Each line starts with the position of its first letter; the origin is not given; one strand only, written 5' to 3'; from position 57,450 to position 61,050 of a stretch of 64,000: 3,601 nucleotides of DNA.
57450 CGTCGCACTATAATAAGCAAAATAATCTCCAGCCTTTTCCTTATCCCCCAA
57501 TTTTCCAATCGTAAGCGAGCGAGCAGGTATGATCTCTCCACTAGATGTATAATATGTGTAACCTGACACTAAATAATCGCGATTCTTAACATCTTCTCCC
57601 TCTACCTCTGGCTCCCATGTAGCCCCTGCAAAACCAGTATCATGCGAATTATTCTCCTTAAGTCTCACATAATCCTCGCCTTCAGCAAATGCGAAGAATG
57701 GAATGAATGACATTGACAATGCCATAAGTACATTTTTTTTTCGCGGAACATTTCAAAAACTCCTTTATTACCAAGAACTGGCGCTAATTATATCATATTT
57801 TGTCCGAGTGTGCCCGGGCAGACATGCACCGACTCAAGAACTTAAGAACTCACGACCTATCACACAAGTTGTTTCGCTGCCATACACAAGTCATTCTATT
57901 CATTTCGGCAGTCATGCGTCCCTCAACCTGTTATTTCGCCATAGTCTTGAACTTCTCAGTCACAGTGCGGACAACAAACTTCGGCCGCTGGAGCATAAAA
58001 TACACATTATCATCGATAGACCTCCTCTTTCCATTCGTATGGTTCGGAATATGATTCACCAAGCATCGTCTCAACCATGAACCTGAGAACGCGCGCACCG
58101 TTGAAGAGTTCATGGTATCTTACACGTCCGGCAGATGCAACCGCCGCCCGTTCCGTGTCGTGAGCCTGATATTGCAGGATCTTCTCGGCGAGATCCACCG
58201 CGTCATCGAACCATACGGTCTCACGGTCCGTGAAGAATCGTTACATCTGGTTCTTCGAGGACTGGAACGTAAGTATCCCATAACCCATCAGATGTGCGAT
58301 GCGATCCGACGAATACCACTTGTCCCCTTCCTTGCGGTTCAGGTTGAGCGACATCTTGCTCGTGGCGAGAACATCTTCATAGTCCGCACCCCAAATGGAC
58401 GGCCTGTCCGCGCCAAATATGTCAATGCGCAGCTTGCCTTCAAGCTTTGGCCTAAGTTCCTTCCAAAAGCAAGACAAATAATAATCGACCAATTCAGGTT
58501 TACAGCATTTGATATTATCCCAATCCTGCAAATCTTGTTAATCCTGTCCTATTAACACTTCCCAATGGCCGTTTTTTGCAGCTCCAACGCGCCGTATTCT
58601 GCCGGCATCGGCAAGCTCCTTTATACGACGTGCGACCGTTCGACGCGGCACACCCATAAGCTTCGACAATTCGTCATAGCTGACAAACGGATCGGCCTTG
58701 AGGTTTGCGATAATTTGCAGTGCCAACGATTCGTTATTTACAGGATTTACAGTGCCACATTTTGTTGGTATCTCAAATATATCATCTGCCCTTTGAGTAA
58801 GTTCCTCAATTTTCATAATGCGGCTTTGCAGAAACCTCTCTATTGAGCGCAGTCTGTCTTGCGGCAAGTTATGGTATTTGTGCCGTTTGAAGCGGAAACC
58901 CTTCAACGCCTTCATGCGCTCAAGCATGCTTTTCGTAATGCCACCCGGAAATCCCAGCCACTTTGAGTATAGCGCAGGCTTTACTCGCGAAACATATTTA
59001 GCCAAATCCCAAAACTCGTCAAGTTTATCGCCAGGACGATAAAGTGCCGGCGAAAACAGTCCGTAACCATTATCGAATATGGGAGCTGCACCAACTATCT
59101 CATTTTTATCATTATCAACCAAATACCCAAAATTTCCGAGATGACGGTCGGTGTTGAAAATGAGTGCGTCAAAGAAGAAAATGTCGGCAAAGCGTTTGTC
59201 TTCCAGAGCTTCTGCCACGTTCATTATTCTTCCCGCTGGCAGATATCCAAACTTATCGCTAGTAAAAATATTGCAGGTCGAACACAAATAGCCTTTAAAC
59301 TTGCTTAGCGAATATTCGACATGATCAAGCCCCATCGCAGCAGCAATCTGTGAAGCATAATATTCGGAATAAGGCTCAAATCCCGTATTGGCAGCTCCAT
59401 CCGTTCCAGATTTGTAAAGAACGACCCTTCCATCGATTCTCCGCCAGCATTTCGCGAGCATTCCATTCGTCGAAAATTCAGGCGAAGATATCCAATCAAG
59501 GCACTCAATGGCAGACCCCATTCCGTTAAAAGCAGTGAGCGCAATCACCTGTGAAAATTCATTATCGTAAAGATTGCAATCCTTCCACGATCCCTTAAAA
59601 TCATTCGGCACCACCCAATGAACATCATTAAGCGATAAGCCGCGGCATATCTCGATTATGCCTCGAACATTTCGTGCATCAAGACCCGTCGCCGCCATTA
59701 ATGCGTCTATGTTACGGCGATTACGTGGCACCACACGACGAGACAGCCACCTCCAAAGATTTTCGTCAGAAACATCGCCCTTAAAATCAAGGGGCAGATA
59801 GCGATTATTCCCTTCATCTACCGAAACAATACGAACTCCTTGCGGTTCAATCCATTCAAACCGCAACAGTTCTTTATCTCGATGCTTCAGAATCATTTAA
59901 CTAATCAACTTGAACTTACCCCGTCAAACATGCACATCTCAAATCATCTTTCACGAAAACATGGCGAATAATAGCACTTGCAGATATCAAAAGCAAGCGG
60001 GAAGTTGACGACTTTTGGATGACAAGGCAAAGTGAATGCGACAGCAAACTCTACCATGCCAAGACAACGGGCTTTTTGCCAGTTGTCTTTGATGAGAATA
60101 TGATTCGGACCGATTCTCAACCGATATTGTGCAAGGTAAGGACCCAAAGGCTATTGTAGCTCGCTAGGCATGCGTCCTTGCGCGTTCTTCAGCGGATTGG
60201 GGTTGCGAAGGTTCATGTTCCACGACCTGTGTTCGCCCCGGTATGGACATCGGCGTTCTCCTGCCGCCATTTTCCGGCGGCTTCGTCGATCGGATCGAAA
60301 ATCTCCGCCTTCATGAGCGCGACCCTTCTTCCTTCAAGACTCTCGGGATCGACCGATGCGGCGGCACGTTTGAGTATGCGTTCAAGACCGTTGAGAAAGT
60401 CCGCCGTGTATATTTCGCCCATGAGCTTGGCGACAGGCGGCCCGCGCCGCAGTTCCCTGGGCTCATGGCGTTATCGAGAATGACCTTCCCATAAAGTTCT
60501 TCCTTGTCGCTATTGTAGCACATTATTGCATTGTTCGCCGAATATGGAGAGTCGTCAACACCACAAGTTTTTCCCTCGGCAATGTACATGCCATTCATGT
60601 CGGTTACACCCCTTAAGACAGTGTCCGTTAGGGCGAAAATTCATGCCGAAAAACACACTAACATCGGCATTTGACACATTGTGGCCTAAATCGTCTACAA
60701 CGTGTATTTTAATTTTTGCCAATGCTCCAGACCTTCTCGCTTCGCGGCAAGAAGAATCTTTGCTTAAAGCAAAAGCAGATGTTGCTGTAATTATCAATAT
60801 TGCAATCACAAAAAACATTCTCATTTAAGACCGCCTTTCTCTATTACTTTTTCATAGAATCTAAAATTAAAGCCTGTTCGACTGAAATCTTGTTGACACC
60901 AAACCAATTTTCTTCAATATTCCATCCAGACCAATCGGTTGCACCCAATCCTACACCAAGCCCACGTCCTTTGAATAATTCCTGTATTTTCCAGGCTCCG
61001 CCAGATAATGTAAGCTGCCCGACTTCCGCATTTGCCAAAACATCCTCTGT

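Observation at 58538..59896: Solo HipA-like kinase with a winged-HTH fused in cis and no HipB/HipS partner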

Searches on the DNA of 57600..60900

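Call 65: search_rna_families(source=window, start=57600, end=60900, threshold=evalue, max_evalue=1)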
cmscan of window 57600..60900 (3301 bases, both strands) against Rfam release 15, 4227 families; matches with E-value up to 1: 0.
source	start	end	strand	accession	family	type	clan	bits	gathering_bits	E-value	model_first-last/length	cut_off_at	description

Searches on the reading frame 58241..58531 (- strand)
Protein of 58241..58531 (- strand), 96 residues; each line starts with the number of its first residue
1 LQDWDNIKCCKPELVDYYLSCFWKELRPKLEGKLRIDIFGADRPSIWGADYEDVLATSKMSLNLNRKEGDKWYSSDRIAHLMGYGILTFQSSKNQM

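Call 3: search_protein_families(library=pfam, proteins=[window:58241-58531:-], max_evalue=0.01)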
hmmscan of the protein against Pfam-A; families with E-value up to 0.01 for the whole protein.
window:58241-58531:- (96 aa): 1 family
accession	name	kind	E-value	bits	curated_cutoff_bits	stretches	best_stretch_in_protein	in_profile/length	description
PF13524.12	Glyco_trans_1_2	-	2.1e-05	24.9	25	1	32-92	13-81/144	Glycosyl transferase-like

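Call 4: search_protein_families(library=ncbifam, proteins=[window:58241-58531:-], max_evalue=0.01)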
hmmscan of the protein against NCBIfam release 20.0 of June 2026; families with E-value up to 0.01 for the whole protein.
window:58241-58531:- (96 aa): 0 families

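Call 5: search_protein_families(library=padloc, proteins=[window:58241-58531:-], max_evalue=0.01)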
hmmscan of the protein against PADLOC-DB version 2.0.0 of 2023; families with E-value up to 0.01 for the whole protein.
window:58241-58531:- (96 aa): 0 families
